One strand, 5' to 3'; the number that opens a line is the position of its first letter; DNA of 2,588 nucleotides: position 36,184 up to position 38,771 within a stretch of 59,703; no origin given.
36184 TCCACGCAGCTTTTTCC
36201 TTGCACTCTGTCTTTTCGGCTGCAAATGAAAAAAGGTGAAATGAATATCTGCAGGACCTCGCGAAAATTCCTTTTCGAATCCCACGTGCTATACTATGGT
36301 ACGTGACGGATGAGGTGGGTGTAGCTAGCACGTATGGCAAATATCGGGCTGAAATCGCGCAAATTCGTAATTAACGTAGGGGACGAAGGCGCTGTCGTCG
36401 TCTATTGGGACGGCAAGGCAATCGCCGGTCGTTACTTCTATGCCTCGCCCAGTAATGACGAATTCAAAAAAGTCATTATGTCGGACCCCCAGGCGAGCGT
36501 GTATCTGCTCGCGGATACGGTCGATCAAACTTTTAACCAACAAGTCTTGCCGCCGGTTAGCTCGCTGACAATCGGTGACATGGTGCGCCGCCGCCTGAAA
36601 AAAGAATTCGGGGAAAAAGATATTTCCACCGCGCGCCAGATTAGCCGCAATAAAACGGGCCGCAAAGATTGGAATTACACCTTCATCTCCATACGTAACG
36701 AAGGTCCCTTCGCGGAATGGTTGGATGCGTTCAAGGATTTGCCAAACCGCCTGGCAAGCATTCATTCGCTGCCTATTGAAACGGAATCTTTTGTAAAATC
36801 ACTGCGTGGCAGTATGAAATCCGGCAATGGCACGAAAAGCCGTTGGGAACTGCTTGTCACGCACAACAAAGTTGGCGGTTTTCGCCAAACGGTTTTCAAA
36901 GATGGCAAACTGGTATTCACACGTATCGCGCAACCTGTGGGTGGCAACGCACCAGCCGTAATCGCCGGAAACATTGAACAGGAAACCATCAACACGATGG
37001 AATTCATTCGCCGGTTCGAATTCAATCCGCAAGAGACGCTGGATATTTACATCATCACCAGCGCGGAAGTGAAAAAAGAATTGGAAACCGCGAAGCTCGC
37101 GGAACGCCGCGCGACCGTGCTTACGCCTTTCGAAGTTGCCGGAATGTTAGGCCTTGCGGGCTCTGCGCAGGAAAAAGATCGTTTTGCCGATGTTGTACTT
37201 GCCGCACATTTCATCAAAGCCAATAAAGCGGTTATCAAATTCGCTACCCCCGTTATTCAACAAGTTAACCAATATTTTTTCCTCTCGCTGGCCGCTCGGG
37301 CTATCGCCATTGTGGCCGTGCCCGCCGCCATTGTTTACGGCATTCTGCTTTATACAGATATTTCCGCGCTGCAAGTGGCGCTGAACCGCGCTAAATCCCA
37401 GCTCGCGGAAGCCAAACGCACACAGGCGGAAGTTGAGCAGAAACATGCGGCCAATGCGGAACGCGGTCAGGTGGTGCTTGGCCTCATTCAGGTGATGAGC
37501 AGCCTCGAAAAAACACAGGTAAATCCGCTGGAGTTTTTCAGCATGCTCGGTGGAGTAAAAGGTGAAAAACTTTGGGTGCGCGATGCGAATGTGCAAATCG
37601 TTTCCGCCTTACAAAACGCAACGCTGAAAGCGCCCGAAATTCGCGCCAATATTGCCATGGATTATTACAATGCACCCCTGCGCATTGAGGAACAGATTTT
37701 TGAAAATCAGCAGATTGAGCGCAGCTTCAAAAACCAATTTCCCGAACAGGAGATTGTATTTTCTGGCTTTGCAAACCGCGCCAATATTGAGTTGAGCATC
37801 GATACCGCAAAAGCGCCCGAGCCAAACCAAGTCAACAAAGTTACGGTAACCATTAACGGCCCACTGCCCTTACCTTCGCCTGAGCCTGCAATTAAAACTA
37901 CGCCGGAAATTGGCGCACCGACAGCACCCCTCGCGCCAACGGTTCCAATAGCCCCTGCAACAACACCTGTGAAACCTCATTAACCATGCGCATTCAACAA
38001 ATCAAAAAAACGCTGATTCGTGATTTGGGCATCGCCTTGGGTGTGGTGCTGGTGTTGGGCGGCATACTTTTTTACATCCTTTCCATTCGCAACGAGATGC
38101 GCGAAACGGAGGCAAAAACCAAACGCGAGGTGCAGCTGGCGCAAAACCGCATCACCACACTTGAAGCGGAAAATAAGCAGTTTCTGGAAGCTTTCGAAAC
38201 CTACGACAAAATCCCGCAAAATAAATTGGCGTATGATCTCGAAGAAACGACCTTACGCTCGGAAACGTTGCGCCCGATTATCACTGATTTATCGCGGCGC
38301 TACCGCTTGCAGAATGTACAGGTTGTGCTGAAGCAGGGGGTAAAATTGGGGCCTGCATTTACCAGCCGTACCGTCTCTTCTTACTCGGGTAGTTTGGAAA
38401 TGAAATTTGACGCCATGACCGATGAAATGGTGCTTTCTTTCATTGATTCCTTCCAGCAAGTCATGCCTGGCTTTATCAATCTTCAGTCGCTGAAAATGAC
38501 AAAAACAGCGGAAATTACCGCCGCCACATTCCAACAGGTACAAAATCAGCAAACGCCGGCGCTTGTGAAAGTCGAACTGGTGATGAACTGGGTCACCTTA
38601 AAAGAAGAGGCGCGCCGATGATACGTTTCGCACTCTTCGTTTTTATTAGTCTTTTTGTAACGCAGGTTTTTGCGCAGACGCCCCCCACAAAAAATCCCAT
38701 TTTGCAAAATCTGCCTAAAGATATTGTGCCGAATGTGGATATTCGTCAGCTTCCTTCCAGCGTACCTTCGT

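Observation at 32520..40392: Atypical type IV pilus / T2SS-like locus: ATPase + platform + three divergent alignment-complex-like proteins + ABC ATPase, with no pilin, peptidase or secretin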

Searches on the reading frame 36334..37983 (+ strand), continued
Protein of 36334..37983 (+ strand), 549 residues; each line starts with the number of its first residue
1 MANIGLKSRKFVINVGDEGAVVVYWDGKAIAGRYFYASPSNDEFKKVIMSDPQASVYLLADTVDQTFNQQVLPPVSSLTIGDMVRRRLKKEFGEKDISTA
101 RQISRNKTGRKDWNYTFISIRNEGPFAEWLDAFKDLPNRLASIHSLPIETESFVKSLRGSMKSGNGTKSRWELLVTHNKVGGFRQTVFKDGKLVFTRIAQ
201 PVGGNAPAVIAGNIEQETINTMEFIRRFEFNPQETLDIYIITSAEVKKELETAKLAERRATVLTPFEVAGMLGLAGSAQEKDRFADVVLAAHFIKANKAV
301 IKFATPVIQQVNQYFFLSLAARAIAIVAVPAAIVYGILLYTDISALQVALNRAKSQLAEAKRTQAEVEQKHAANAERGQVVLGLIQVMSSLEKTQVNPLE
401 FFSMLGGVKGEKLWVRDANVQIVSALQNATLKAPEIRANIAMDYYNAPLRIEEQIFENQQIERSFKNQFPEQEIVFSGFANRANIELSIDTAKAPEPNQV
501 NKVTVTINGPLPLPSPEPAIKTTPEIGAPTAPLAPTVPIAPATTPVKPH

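Call 85: search_protein_representatives(alignment_id=A1)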
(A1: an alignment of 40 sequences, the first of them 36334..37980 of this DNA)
Query: 40 sequences, 556 profile positions. Proteins with E-value up to 0.001 (for the whole library): 1982; up to 1e-10: 1374; up to 1e-30: 614. The best 150 are listed.
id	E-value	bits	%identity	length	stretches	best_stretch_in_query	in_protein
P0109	2.0e-208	710.3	-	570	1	5-540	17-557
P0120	2.2e-207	706.9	-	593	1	9-544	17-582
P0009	4.0e-202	689.5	-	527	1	10-540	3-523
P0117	9.2e-201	685.0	-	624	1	6-545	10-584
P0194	4.4e-192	656.3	-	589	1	16-544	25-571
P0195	2.5e-191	653.8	-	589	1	31-539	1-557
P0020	3.0e-191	653.6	-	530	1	18-530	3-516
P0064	1.9e-190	651.0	-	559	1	19-545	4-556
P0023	5.7e-187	639.5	-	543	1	16-546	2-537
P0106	7.5e-185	632.5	-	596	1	7-543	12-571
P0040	2.2e-184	630.9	-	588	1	11-536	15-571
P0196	1.8e-183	627.9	-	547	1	21-549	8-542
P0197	2.4e-182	624.2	-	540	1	30-545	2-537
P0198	1.2e-181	621.9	-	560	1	16-543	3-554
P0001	1.9e-181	621.3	-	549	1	24-546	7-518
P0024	2.5e-181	620.8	-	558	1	5-545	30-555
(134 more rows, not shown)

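Call 93: find_related_loci(query=A7, collection=metagenome_contigs, flank=10000)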
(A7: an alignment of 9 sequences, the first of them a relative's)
Query A7 (243 aa) in metagenome_contigs; peptide patterns used: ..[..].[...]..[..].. (x = any residue, [..] = any of these).
600 stretches matched a pattern (row limit reached: there are more); 328 encode a relative of the query (tblastn E <= 1e-3); the best 80 are kept; 80 distinct loci.
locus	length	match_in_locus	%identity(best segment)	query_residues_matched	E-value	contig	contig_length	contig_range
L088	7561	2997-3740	39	6-239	1e-39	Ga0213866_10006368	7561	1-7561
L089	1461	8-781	36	1-241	8e-39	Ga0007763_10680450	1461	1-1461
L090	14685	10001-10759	34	7-238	1e-36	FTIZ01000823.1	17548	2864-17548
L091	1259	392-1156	35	6-238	2e-37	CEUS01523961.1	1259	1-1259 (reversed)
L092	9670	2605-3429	33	7-239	3e-35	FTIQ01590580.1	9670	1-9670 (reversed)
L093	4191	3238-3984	32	10-240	7e-34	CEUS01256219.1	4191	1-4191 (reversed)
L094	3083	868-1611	34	10-241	2e-32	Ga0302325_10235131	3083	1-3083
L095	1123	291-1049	31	10-234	3e-33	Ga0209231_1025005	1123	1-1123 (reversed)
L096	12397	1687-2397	37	10-241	1e-40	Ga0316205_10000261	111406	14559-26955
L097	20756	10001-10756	33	10-238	7e-32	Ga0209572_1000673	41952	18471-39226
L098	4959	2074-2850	33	10-241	1e-31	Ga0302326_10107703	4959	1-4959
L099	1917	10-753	32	6-237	2e-31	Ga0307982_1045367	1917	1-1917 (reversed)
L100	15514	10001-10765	35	10-240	8e-31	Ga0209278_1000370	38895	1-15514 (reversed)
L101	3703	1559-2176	36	8-200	4e-29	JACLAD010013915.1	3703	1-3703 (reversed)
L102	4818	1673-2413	36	10-235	7e-29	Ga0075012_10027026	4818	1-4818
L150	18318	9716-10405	30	10-239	1e-21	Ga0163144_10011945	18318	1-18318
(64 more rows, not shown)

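Call 96: search_solved_structures(query=L150:4344-6458:+, max_evalue=0.001)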
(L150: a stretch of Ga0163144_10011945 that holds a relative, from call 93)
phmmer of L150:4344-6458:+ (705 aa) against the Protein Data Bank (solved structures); distinct sequences matched with E-value up to 0.001: 19.
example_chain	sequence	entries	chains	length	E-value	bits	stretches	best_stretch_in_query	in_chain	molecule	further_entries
5wln_G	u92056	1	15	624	8.3e-11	44.6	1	397-677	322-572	Type II secretion system protein D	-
7ofh_A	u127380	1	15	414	3.5e-09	39.2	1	471-675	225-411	Virion export protein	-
5wq7_A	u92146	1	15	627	2.2e-08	36.6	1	576-686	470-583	Putative type II secretion system protein D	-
5w68_A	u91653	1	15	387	5.6e-08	35.3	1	355-693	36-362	Putative type II secretion protein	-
5zdh_A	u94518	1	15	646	2.6e-07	33.1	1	356-693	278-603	Type II secretion system protein D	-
4av2_A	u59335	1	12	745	8.2e-07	31.4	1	380-676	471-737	TYPE IV PILUS BIOGENESIS AND COMPETENCE PROTEIN PILQ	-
9sh1_A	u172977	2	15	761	9.7e-07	31.2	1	379-674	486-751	Type IV pilus biogenesis and competence protein PilQ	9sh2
9k8v_A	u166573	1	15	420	4.9e-06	28.8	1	608-694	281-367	General secretion pathway protein D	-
6i1y_A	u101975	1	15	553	5e-06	28.8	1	608-693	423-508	General secretion pathway protein GspD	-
6rwk_X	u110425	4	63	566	6.6e-06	28.4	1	600-671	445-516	Outer membrane protein MxiD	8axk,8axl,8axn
6i1x_A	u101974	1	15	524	9.9e-06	27.9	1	387-678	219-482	Type II secretion system protein D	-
5tcq_A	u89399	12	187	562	1.2e-05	27.6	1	598-684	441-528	Protein InvG | Type 3 secretion system secretin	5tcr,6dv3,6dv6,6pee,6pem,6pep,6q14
5wq8_A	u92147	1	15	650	1.6e-05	27.2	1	608-693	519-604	Type II secretion system protein D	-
5wq9_A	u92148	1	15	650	1.7e-05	27.1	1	608-693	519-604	Type II secretion system protein D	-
3jc8_Qa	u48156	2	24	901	9.1e-05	24.7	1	349-527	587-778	PilQ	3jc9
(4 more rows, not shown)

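Call 99: search_solved_structures(query=L150:6606-7367:+, max_evalue=10)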
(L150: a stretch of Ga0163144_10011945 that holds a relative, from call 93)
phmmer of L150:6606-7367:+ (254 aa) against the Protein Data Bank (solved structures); distinct sequences matched with E-value up to 10: 0.

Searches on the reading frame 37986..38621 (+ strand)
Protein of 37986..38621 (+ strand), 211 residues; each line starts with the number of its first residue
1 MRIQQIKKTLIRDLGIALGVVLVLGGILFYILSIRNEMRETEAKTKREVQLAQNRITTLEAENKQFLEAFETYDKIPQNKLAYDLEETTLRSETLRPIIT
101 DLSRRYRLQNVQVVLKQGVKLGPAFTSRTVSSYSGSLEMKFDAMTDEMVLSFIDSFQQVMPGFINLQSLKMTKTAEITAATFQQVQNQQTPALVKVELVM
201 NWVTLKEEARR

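Call 3: search_protein_families(library=pfam, proteins=[window:37986-38621:+], max_evalue=0.01)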
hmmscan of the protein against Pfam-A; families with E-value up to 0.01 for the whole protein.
window:37986-38621:+ (211 aa): 2 families
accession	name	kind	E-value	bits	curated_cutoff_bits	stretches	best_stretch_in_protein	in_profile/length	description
PF00078.32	RVT_1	-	0.0023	18.1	29.6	1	69-154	75-154/205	Reverse transcriptase (RNA-dependent DNA polymerase)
PF14938.12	SNAP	-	0.0092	15.9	25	0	52-158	157-262/282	Soluble NSF attachment protein, SNAP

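Call 4: search_protein_families(library=ncbifam, proteins=[window:37986-38621:+], max_evalue=0.01)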
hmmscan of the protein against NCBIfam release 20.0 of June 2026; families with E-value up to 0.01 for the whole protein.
window:37986-38621:+ (211 aa): 0 families

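Call 31: search_solved_structures(query=A2, max_evalue=10, show_alignments=2)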
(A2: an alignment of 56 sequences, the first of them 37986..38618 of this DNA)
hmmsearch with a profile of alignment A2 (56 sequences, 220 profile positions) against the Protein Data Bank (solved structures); distinct sequences matched with E-value up to 10: 34.
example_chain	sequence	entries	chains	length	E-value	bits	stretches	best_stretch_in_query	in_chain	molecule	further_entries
1l8d_A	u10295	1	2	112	0.09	15.4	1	34-80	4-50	DNA double-strand break repair rad50 ATPase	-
6zff_A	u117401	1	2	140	0.12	15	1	34-79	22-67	DNA double-strand break repair Rad50 ATPase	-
8fjf_A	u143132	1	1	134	0.15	14.7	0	83-117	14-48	H10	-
9pmb_C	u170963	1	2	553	0.21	14.2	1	7-72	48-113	Kinesin light chain 1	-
5huz_A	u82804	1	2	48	0.25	13.9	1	34-75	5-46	Protein phosphatase 1 regulatory subunit 12A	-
4iyh_A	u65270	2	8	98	0.26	13.9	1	34-103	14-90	Secreted protein EsxB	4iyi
4j41_A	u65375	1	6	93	0.26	13.9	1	34-101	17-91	secreted protein EsxB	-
2lq4_p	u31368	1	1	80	0.29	13.8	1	39-102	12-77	Lysophosphatidic acid receptor 1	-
4j7j_A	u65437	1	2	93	0.29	13.7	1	34-103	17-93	secreted protein EsxB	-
4j7k_A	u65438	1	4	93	0.3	13.7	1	35-103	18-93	secreted protein EsxB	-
4j42_A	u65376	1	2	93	0.31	13.7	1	34-103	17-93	secreted protein EsxB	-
4j10_A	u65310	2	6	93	0.34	13.5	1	34-103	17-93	SECRETED PROTEIN ESXB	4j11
10aw_A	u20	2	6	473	0.37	13.4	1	23-73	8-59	50 kDa outer membrane protein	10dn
3a6m_A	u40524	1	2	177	0.46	13.1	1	36-99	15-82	Protein grpE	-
3mlg_A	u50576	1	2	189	0.73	12.4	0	57-103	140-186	2X chimera of Helicobacter pylori protein HP0242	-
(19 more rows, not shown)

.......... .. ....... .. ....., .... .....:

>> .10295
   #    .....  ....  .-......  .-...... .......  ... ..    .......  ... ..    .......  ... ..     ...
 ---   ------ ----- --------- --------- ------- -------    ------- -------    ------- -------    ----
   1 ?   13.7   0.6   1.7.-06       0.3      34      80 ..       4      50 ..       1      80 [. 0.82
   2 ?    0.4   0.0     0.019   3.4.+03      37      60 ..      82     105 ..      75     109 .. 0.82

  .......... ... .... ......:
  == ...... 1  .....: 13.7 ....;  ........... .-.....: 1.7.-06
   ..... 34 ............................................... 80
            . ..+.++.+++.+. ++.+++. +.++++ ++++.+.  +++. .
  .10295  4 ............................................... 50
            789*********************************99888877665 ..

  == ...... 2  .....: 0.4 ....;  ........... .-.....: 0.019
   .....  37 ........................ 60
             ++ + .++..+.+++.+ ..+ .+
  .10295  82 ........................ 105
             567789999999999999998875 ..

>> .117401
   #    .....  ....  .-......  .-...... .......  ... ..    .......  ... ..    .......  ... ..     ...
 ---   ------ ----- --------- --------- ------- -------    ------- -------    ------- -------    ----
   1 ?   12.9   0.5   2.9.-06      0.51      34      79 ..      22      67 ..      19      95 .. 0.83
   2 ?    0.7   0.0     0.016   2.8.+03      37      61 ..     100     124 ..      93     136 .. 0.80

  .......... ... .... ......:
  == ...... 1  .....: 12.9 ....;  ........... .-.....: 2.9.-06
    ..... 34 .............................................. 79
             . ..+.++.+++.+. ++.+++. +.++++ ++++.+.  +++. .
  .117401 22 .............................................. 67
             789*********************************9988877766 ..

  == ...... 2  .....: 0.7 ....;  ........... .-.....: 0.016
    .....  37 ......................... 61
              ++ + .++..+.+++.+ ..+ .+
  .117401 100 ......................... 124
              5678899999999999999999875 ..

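Call 35: search_protein_families(library=pfam, alignment_id=A2, max_evalue=1)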
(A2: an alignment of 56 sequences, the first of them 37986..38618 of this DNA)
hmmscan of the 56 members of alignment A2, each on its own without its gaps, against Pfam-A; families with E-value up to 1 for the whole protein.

A. member 1, window:37986-38618:+ (211 aa): 4 families
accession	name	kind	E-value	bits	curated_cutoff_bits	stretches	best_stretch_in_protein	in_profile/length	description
PF00078.32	RVT_1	-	0.0023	18.1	29.6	1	69-154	75-154/205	Reverse transcriptase (RNA-dependent DNA polymerase)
PF14938.12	SNAP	-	0.0092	15.9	25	1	52-158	157-262/282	Soluble NSF attachment protein, SNAP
PF06305.16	LapA_dom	-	0.038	14.3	28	1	14-63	19-63/64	Lipopolysaccharide assembly protein A domain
PF14221.11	DUF4330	-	0.074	13.6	27.6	1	13-61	18-64/167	Domain of unknown function (DUF4330)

B. families by the number of members that match (of 56 scanned): 121 families (the first 25 are shown)
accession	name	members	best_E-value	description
PF00584.25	SecE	5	0.0047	SecE/Sec61-gamma subunits of protein translocation complex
PF11382.13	MctB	4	0.01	Copper transport outer membrane protein, MctB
PF13837.12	Myb_DNA-bind_4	4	0.047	Myb/SANT-like DNA-binding domain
PF01715.23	IPPT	2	0.0061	IPP transferase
PF08954.16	Trimer_CC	2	0.0066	Trimerisation motif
PF10883.13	DUF2681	2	0.0077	Protein of unknown function (DUF2681)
PF01025.24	GrpE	2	0.0096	GrpE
PF19275.4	HflX_C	2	0.0097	HflX C-terminal domain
PF22362.1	Ago_MID_bact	2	0.011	Argonaute, middle domain, bacteria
PF16526.10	CLZ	2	0.024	C-terminal leucine zipper domain of cyclic nucleotide-gated channels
PF25366.1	RUFY4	2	0.033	RUFY4-like domain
PF01594.21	AI-2E_transport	2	0.041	AI-2E family transporter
PF18035.6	Bap31_Bap29_C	2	0.099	Bap31/Bap29 cytoplasmic coiled-coil domain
PF04871.18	Uso1_p115_C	2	0.17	Uso1 / p115 like vesicle tethering protein, C terminal region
PF05667.16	CCDC22_CC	1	1e-05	CCDC22 protein coiled-coil region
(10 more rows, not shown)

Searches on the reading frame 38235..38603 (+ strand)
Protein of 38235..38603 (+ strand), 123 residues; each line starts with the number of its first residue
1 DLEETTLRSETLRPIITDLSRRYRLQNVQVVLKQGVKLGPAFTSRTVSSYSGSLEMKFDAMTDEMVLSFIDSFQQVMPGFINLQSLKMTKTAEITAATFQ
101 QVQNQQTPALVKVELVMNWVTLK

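Call 77: search_solved_structures(query=A6, max_evalue=10, show_alignments=3)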
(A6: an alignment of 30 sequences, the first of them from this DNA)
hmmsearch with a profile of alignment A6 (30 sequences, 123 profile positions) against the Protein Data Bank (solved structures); distinct sequences matched with E-value up to 10: 2.
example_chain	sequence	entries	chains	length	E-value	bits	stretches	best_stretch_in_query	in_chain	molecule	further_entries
6xi1_AAA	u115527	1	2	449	0.002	21.4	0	22-68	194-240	Flagellin hook IN motif family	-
8fjf_A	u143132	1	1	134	0.21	14.8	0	7-35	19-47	H10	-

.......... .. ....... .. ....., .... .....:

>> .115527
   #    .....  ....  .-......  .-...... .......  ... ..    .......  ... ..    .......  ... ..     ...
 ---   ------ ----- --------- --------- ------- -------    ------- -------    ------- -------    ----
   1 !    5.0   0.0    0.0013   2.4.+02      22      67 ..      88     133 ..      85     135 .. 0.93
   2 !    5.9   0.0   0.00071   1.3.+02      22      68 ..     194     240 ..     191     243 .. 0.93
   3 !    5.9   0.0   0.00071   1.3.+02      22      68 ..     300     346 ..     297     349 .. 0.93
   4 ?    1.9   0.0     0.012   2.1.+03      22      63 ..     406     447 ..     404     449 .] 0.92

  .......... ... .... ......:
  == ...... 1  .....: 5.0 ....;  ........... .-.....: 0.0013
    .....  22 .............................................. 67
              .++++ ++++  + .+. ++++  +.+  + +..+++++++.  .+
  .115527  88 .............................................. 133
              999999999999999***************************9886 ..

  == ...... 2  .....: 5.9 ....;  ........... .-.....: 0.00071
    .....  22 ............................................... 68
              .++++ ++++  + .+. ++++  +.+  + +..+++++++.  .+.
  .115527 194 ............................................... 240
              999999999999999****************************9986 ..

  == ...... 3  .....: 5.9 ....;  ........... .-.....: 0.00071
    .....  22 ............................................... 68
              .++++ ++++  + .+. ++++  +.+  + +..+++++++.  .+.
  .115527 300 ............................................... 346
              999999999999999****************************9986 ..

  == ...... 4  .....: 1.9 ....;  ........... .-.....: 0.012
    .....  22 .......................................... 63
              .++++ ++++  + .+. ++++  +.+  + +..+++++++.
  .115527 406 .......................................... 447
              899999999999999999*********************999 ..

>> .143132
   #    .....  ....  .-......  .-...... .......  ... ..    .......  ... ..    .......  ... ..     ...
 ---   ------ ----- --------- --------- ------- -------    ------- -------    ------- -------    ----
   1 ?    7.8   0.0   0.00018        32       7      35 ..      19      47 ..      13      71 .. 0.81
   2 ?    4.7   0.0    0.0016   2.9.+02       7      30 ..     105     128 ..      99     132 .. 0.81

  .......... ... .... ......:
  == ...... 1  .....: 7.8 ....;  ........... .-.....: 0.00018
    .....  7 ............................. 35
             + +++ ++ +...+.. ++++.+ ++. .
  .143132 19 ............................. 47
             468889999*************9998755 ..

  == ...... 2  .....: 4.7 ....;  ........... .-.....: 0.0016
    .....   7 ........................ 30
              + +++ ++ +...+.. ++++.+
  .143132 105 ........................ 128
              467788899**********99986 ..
